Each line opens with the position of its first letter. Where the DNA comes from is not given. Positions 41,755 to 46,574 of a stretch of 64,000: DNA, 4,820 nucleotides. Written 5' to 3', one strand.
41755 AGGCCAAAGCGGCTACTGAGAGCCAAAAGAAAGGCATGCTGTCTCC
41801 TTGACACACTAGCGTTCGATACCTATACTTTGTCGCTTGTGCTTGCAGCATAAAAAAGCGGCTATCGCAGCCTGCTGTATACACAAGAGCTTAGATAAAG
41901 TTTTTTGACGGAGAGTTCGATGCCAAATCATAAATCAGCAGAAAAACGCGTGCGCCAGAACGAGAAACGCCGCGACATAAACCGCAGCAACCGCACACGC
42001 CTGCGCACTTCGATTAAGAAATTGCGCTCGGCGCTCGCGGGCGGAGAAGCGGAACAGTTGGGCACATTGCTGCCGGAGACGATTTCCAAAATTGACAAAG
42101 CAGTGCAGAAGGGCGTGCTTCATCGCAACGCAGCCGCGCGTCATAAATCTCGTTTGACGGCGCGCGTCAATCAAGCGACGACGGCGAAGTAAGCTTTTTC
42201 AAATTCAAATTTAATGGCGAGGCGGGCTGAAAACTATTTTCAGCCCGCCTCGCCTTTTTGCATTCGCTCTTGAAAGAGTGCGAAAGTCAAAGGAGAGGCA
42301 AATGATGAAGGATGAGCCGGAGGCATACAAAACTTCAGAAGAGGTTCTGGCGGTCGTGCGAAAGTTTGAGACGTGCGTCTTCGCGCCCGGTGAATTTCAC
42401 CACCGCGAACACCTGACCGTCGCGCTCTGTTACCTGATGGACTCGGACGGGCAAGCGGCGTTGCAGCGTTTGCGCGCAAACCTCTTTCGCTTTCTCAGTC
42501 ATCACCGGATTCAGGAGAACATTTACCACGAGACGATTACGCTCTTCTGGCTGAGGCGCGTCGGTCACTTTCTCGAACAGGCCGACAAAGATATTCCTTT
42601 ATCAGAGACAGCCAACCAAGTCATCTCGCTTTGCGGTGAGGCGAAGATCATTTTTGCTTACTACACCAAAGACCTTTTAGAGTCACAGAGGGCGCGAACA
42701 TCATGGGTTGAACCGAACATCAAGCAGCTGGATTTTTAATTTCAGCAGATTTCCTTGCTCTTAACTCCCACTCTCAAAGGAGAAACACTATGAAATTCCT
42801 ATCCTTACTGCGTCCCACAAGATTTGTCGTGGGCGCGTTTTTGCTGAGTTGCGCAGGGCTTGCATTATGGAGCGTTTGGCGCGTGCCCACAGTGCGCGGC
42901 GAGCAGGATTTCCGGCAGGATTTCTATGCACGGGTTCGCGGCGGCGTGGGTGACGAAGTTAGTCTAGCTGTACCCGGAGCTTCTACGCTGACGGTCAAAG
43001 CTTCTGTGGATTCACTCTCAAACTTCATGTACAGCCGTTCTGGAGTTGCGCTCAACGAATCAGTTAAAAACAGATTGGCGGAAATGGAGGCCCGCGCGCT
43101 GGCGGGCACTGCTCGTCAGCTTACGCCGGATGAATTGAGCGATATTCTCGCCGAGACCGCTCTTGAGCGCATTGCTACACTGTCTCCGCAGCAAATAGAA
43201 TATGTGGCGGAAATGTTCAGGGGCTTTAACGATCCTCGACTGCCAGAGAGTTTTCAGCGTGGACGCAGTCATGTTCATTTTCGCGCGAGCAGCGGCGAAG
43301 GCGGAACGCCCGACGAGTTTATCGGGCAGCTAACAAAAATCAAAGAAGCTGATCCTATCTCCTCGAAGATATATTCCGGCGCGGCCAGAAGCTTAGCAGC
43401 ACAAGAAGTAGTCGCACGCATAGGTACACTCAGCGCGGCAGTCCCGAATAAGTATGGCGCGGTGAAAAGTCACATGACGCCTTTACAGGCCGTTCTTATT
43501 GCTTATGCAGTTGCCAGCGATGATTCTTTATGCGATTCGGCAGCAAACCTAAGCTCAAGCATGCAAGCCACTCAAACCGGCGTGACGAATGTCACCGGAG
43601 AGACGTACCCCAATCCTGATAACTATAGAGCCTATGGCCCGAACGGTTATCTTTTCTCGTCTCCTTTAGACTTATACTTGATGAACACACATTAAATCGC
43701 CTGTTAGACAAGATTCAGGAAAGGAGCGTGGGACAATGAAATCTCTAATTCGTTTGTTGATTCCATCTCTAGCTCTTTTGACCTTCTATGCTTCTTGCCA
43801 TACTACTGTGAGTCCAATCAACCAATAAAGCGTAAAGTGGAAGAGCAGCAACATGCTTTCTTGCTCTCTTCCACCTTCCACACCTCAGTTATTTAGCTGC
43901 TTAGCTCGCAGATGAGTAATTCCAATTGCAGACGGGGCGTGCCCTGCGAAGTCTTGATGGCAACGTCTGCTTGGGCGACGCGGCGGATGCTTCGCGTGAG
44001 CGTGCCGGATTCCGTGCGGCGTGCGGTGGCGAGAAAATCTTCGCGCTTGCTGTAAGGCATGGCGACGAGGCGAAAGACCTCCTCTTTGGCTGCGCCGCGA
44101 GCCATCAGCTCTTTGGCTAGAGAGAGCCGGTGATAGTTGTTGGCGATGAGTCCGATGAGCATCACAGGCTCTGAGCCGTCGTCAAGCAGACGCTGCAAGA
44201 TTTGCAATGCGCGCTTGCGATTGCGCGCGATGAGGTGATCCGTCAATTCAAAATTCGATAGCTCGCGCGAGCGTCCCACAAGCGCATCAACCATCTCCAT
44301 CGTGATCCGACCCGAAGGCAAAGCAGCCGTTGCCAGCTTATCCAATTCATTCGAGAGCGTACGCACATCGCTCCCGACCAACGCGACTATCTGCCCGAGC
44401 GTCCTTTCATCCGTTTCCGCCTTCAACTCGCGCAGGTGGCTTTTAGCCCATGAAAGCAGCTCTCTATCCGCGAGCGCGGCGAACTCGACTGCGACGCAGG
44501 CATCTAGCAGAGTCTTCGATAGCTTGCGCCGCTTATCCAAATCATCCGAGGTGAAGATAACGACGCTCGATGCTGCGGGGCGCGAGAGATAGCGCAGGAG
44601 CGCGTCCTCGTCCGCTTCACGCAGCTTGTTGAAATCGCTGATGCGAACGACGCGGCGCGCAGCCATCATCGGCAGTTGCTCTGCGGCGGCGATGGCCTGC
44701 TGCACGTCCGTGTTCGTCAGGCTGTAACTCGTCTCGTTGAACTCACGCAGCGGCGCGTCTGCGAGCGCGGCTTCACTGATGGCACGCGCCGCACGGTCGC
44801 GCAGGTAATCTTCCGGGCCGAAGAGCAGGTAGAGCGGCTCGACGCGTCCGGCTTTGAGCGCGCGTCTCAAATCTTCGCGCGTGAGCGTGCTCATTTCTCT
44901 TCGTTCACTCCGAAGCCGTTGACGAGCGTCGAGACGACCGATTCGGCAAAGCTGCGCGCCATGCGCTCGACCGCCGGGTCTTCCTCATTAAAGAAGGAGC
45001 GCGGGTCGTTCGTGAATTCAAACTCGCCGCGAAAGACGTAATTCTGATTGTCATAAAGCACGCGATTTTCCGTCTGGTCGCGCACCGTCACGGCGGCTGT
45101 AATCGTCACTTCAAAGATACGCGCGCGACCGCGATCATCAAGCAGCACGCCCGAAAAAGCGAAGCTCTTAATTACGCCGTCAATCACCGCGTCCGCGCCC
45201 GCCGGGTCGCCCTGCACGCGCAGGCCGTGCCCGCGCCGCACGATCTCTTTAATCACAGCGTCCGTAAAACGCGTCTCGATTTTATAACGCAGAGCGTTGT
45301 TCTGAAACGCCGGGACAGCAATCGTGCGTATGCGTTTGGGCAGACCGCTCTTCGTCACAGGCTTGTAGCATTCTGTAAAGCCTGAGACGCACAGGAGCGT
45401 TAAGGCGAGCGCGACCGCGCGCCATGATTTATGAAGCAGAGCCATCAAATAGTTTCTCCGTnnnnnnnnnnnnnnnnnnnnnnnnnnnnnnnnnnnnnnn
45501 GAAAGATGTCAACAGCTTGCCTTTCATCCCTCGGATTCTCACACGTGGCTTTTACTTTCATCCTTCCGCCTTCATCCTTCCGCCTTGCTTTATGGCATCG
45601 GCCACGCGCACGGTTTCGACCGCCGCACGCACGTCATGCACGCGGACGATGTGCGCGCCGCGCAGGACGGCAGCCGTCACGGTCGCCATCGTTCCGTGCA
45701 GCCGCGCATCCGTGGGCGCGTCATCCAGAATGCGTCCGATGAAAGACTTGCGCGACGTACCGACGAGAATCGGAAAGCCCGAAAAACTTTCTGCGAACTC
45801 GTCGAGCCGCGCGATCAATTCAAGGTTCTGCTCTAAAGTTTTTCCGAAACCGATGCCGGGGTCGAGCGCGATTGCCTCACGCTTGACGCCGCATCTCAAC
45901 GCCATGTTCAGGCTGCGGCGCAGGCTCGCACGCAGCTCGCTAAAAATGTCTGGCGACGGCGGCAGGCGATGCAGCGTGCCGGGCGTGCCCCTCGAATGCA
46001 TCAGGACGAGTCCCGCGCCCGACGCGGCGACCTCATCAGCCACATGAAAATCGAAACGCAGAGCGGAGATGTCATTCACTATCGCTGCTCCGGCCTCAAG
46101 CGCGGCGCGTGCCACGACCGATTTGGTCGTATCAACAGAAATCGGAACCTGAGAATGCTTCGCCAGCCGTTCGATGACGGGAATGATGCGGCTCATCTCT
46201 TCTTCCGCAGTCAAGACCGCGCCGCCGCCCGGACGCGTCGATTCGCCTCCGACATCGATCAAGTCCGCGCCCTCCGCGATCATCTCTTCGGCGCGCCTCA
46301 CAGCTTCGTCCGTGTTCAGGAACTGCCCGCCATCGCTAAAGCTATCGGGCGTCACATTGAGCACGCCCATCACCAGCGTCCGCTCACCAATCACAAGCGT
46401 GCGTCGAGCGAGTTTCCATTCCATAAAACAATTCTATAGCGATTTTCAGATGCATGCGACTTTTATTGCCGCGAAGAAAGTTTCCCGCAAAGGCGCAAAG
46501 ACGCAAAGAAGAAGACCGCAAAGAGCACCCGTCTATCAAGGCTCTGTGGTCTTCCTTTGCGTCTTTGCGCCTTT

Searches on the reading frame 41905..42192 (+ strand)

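Call 75: search_protein_families(library=pfam, proteins=[window:41905-42192:+], max_evalue=0.00001)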
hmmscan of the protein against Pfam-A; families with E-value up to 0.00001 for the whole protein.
window:41905-42192:+ (95 aa): 1 family
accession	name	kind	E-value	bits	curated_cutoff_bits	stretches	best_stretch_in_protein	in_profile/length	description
PF01649.23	Ribosomal_S20p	-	5.4e-32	110.7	29.5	1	7-89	1-83/83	Ribosomal protein S20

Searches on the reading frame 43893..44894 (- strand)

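Call 75: search_protein_families(library=pfam, proteins=[window:43893-44894:-], max_evalue=0.00001)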
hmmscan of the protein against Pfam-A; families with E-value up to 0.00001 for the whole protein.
window:43893-44894:- (333 aa): 3 families
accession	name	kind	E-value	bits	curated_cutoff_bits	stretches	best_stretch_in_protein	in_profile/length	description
PF21694.2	DNA_pol3_delta_C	-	5.5e-19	68.8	27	1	215-330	5-120/121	DNA polymerase III delta subunit, C-terminal domain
PF06144.19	DNA_pol3_delta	-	1.6e-13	51.2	21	1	22-134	1-120/124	DNA polymerase III, delta subunit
PF13177.12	DNA_pol3_delta2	-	3.9e-07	30.6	27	0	57-140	79-159/161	DNA polymerase III, delta subunit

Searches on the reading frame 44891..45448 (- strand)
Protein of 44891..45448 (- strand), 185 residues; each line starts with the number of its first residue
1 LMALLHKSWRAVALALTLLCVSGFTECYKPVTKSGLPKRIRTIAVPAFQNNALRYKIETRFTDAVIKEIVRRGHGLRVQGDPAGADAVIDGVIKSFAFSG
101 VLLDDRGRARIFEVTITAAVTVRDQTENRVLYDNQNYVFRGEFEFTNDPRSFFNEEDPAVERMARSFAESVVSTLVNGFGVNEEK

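Call 75: search_protein_families(library=pfam, proteins=[window:44891-45448:-], max_evalue=0.00001)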
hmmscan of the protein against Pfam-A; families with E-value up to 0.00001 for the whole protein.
window:44891-45448:- (185 aa): 1 family
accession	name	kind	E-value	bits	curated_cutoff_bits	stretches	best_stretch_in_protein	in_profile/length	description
PF04390.17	LptE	-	3.4e-15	57.2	23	1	41-174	2-117/118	Lipopolysaccharide-assembly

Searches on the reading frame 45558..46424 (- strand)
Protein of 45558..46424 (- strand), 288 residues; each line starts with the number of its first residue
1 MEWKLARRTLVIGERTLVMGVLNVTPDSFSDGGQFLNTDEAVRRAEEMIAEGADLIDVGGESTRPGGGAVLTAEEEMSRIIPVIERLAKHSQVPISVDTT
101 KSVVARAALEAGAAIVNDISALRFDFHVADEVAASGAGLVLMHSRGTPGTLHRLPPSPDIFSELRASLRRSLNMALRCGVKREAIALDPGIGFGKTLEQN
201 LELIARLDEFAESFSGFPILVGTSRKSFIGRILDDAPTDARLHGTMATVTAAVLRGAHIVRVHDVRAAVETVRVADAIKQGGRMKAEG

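Call 75: search_protein_families(library=pfam, proteins=[window:45558-46424:-], max_evalue=0.00001)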
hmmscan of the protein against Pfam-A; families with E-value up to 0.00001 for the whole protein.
window:45558-46424:- (288 aa): 1 family
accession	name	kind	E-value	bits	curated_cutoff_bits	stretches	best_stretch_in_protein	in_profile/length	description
PF00809.28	Pterin_bind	-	3.3e-82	276.2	25.5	1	19-263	1-244/244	Pterin binding enzyme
